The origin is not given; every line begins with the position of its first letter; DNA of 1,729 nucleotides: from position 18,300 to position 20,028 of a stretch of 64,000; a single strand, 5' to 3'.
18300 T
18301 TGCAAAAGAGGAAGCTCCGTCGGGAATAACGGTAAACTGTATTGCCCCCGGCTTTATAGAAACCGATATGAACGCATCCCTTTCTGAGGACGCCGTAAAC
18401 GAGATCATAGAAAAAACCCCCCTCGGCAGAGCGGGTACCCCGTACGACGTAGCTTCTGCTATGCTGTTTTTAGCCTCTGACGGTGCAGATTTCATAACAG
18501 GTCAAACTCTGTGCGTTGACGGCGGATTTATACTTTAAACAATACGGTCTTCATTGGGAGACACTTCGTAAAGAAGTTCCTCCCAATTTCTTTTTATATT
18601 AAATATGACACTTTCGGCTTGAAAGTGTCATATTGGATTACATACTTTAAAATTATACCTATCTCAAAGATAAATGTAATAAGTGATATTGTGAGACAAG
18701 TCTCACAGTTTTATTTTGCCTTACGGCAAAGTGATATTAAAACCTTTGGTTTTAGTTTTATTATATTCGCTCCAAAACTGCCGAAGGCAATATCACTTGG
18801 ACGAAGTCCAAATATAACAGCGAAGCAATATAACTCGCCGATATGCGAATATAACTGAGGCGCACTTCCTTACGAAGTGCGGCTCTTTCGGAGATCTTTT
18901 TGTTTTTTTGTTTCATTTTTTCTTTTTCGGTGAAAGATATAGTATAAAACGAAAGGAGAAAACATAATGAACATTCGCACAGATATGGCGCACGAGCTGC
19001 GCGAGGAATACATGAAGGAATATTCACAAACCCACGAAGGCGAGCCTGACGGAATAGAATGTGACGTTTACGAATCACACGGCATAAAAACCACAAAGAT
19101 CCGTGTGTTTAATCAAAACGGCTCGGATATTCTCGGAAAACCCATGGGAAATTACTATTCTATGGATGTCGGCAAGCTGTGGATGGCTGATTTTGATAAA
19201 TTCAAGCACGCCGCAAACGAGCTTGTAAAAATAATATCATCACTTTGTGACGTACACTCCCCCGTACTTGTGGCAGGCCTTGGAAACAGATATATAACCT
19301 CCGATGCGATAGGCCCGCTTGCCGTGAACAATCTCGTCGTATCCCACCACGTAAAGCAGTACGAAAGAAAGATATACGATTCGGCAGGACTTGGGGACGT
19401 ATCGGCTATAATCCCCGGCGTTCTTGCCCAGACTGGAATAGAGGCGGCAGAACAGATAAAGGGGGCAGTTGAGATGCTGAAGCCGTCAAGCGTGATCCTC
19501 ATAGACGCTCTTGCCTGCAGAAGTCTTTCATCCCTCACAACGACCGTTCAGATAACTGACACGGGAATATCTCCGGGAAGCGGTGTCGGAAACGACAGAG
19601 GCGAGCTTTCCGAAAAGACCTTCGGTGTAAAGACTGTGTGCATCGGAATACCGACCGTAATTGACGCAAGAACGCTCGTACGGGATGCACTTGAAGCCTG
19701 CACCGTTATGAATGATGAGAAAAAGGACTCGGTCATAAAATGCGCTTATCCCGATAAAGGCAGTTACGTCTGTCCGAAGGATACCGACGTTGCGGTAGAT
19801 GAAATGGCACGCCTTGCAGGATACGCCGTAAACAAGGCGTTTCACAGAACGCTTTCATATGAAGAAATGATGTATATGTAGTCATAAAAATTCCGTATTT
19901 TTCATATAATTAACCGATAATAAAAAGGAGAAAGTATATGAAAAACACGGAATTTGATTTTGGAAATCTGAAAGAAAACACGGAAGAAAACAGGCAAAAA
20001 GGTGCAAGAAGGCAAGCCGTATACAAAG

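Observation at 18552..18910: Hairpin-dense ~330-nt non-coding block with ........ direct repeats upstream of gpr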

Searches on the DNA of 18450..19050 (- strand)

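Call 4: search_rna_families(source=window, start=18450, end=19050, threshold=evalue, max_evalue=10, show_alignments=3)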
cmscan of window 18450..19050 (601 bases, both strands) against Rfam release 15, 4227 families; matches with E-value up to 10: 21.
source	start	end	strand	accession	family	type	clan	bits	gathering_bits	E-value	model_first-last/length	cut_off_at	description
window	18785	18857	-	RF01706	Gut-1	Gene; sRNA;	-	39.1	50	3.7e-06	1-77/77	no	Gut-1 RNA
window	18529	18634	-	RF01774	rpsL_ricks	Cis-reg; leader;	-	27.1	60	0.68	1-131/131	no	Rickettsia rpsL leader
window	18895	18970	+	RF03578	mir-3910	Gene; miRNA;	-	22.4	95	0.071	1-82/82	no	mir-3910 microRNA precursor family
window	18598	18638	+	RF04299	MIR814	Gene; miRNA;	-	21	90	0.33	1-83/83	no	MIR814 microRNA precursor family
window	18596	18637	-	RF03676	MIR5148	Gene; miRNA;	-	20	93.5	0.3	1-78/78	no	MIR5148 microRNA precursor family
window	18522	18634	+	RF01820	RsaE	Gene; sRNA;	-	19.6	79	0.91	1-112/112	no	RNA Staph. aureus E (RoxS)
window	18603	18635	+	RF04127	MIR8007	Gene; miRNA;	-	19.4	195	0.28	1-226/226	no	MIR8007 microRNA precursor family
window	18921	18969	+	RF02980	freshwater-2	Cis-reg;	-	18.9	49.9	2.1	1-84/84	no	freshwater-2 RNA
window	18890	18964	+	RF03794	MIR5298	Gene; miRNA;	-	18.1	70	5.2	1-80/80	no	MIR5298 microRNA precursor family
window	18589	18710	+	RF02515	AfaR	Gene; sRNA;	-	17.8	100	1.2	1-234/234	no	AfaR small RNA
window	18605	18711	+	RF04184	BTnc060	Gene; sRNA;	-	17.4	228.9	3.4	1-213/213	no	Bacteroides sRNA BTnc060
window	18603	18633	+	RF03722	MIR4378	Gene; miRNA;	-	16.2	90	5.3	1-91/91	no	MIR4378 microRNA precursor family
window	18897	18963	+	RF01859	Phe_leader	Cis-reg; leader;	-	16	55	6.8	20-88/125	no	Phenylalanine leader peptide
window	18879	18963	+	RF01797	fstAT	Gene; antitoxin;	-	15.3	72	8.2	1-94/94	no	Fst antitoxin sRNA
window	18895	18970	-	RF03578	mir-3910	Gene; miRNA;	-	15.1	95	6.7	1-82/82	no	mir-3910 microRNA precursor family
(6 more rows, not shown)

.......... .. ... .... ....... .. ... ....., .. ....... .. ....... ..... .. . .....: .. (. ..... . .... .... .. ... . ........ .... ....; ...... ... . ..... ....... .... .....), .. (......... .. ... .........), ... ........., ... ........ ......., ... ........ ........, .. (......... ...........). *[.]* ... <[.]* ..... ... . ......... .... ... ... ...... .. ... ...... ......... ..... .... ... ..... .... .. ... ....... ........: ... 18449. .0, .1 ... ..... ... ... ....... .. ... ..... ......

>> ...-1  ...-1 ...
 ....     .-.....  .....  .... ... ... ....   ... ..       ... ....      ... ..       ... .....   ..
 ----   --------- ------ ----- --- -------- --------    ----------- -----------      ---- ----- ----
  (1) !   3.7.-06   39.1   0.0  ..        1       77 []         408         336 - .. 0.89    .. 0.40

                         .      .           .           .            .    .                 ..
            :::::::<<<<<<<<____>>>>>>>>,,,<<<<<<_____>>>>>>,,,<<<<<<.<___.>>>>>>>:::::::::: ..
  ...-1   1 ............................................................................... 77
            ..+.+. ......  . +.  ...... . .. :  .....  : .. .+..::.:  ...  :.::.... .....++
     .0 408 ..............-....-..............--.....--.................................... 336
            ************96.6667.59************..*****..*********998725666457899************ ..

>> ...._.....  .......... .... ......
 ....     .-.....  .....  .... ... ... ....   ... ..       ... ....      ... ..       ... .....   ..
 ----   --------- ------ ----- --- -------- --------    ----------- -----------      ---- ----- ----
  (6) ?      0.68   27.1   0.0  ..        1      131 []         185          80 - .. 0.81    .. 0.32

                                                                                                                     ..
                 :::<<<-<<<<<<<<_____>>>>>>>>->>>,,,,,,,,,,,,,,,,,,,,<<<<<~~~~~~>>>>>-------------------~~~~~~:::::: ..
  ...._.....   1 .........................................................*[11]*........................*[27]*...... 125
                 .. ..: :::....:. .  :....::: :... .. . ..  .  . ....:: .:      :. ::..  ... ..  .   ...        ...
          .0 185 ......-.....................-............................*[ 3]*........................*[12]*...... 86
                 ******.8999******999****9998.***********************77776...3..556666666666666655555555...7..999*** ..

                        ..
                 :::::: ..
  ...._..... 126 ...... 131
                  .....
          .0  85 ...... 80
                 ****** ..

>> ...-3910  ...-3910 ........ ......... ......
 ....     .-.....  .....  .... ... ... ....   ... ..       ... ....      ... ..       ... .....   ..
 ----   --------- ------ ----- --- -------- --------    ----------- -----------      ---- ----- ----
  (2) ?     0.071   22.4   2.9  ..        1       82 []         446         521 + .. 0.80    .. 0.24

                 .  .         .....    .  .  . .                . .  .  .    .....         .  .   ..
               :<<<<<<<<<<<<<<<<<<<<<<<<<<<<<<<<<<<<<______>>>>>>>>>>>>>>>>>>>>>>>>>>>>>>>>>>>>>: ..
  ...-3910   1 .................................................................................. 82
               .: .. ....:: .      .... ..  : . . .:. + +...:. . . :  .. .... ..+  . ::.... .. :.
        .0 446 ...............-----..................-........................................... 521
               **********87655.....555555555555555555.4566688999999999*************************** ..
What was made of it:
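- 18785..18857 (-): Stretch matched by Rfam Gut-1 (RF01706). 39.1 bits, E 3.7e-6, below the gathering score of 50 (call 4)
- Closest known: Gut-1 RNA motif. Different: This copy scores 39.1 bits, below the threshold of 50 (call 4).
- Rfam Gut-1 matches 18785-18857 on the minus strand with E 3.7e-6 (call 4).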

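Call 32: search_dna_similar(query=window:18545-18895:-, collection=plasmids, mode=distant, max_rows=15)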
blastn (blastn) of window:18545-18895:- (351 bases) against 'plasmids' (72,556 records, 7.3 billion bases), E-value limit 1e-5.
No match.
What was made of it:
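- Tried and rejected: PLSDB gave no match (call 32).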

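Call 33: search_dna_similar(query=window:18545-18895:-, collection=phages, mode=distant, max_rows=15)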
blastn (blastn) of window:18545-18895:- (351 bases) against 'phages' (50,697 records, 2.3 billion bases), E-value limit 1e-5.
Records with a match: 1; places in all: 1; records where one place covers at least 80% of the query: 0.
Best place of each record, by identity: 60-80% 1.
By first word of the organism name: Bacteriophage 1.
By host as written in the record: - 1.
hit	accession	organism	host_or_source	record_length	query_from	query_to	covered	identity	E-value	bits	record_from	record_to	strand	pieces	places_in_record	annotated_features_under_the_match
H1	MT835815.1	Bacteriophage sp.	human fecal samples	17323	15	137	35%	79.4%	1e-19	102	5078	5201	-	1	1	record has no annotation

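Call 62: get_annotated_region(hit=H1, flank=2500)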
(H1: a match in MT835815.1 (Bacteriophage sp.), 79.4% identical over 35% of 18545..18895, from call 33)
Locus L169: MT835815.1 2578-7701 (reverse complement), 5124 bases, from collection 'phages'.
description: UNVERIFIED: Bacteriophage sp. clone scaffold_749 genomic sequence.
organism: Bacteriophage sp. (NCBI taxid 38018)
taxonomy: Viruses
host: -; source: human fecal samples; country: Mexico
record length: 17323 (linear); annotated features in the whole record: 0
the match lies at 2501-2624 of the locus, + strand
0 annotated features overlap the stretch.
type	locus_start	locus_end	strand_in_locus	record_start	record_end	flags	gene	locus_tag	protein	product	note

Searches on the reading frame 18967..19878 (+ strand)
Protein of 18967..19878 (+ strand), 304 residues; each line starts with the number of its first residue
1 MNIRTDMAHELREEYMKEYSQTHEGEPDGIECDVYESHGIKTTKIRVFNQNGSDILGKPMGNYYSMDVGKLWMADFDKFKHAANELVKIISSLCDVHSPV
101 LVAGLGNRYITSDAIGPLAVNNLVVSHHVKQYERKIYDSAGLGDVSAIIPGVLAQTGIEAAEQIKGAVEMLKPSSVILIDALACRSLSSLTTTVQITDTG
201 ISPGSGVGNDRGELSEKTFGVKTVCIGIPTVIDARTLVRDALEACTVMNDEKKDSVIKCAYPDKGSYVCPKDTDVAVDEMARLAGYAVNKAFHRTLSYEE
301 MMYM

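Call 46: find_homologous_proteins(query=window:18967-19878:+, max_evalue=1e-30)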
Query window:18967-19878:+ (304 aa): 1607 proteins with E <= 1e-30 among 4230 candidates; the best 120 are listed.
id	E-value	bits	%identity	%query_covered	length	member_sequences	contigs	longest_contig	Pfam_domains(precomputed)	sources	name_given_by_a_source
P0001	9.8e-191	650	95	100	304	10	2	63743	PF03418.20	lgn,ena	-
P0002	1.5e-164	565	82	99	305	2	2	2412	PF03418.20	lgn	-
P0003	4.0e-161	553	81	100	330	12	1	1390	PF03418.20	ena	-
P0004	1.2e-158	545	80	100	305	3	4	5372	PF03418.20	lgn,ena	-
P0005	3.8e-158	544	80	100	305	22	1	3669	PF03418.20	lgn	-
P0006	3.1e-154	531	79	100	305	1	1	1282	PF03418.20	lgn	-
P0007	1.2e-153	529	78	100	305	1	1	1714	PF03418.20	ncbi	-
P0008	7.3e-153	526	77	100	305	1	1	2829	PF03418.20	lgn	-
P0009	4.6e-145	501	72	98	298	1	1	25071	PF03418.20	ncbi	-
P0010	4.5e-129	448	66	100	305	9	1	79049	PF03418.20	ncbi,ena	-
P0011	5.6e-125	435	64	100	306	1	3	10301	PF03418.20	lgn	-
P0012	2.7e-106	373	58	100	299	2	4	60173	PF03418.20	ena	-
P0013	2.6e-105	370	56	99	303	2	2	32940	PF03418.20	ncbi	-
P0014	7.3e-103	362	55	99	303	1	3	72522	PF03418.20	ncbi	-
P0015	1.3e-102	361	55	99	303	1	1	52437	PF03418.20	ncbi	-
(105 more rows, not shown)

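Call 47: find_encoding_contigs(protein=P0001, flank=3000, max_places=2)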
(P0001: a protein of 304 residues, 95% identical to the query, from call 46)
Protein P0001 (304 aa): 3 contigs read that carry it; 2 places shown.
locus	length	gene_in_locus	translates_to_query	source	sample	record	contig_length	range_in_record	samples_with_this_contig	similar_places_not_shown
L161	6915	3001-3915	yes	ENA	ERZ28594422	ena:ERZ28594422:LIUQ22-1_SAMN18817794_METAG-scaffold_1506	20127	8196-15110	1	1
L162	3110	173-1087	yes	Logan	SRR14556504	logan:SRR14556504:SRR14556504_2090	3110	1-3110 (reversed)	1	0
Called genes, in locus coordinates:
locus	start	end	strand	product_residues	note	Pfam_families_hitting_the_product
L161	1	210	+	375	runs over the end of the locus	PF13439:Glyco_transf_4, PF20706:GT4-conflict (weak), PF00534:Glycos_transf_1, PF13692:Glyco_trans_1_4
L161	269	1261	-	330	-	PF00535:Glycos_transf_2, PF10111:Glyco_tranf_2_2, PF13641:Glyco_tranf_2_3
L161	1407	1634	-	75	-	-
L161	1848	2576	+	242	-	PF00106:adh_short, PF01370:Epimerase (weak), PF08659:KR, PF13561:adh_short_C2, PF16363:GDP_Man_Dehyd (weak)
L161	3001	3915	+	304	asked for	PF03418:Peptidase_A25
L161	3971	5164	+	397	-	PF07454:SpoIIP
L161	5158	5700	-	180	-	PF14277:DUF4364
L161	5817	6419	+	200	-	PF12645:HTH_16 (weak), PF04542:Sigma70_r2, PF00196:GerE (weak)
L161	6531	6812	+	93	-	PF13451:zf_Tbcl, PF23477:zf_Tbcl_2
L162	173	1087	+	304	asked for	PF03418:Peptidase_A25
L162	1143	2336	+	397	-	PF07454:SpoIIP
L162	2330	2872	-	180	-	PF14277:DUF4364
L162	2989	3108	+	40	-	?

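Call 48: find_encoding_contigs(protein=P0009, flank=3000, max_places=2)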
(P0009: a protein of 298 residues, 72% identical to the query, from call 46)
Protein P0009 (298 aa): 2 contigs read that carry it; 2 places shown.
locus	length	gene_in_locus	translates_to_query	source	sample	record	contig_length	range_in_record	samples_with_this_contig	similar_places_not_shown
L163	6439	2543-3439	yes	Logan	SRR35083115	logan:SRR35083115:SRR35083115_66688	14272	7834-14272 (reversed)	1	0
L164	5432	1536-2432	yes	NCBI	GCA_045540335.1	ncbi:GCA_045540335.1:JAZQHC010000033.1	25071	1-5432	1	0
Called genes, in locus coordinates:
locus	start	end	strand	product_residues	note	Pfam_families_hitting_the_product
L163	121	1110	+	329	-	PF00561:Abhydrolase_1, PF12146:Hydrolase_4, PF12697:Abhydrolase_6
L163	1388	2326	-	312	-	PF16227:DUF4886 (faint)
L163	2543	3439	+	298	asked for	PF03418:Peptidase_A25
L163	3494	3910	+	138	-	PF02452:PemK_toxin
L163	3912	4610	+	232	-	-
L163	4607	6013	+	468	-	PF03323:GerA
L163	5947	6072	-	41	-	-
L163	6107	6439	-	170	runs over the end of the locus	-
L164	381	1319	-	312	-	PF16227:DUF4886 (faint)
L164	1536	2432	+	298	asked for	PF03418:Peptidase_A25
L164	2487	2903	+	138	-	PF02452:PemK_toxin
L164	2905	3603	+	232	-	-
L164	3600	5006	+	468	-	PF03323:GerA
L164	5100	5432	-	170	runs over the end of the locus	-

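Call 49: find_encoding_contigs(protein=P0010, flank=3000, max_places=2)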
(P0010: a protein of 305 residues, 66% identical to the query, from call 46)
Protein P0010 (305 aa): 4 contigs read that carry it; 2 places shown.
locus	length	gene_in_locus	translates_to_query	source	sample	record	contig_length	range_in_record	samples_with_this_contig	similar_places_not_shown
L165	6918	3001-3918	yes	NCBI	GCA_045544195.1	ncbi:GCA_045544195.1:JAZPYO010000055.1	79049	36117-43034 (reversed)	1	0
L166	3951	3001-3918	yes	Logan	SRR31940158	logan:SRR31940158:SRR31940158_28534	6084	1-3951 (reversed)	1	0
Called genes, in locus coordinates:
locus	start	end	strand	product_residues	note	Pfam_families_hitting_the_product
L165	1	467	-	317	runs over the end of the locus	PF00892:EamA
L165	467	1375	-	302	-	PF01633:Choline_kinase, PF01636:APH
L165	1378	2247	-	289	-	PF00483:NTP_transferase, PF12804:NTP_transf_3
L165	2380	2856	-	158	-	PF01243:PNPOx_N, PF12900:Pyridox_ox_2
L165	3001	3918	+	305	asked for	PF03418:Peptidase_A25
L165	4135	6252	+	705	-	PF00404:Dockerin_1 (weak), PF14200:RicinB_lectin_2, PF00652:Ricin_B_lectin, PF14200:RicinB_lectin_2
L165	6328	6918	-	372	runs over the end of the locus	PF12725:DUF3810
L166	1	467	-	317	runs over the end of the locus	PF00892:EamA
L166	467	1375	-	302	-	PF01633:Choline_kinase, PF01636:APH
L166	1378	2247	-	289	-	PF00483:NTP_transferase, PF12804:NTP_transf_3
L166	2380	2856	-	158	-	PF01243:PNPOx_N, PF12900:Pyridox_ox_2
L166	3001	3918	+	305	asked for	PF03418:Peptidase_A25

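Call 50: find_encoding_contigs(protein=P0004, flank=3000, max_places=2)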
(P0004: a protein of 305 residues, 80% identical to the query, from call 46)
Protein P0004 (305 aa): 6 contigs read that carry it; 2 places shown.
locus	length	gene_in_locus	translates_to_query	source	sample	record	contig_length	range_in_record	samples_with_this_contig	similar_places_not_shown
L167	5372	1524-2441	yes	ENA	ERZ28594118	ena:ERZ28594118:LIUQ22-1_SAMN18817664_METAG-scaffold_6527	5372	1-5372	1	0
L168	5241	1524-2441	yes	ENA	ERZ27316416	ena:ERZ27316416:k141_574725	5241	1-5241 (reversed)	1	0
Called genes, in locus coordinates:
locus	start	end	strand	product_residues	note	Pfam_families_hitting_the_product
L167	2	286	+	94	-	?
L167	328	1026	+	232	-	PF00291:PALP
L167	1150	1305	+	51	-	-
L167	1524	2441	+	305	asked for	PF03418:Peptidase_A25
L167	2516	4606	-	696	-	PF00404:Dockerin_1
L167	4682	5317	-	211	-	PF01226:Form_Nir_trans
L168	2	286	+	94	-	?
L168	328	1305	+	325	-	PF00291:PALP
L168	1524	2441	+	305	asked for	PF03418:Peptidase_A25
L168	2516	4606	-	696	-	PF00404:Dockerin_1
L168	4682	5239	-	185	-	?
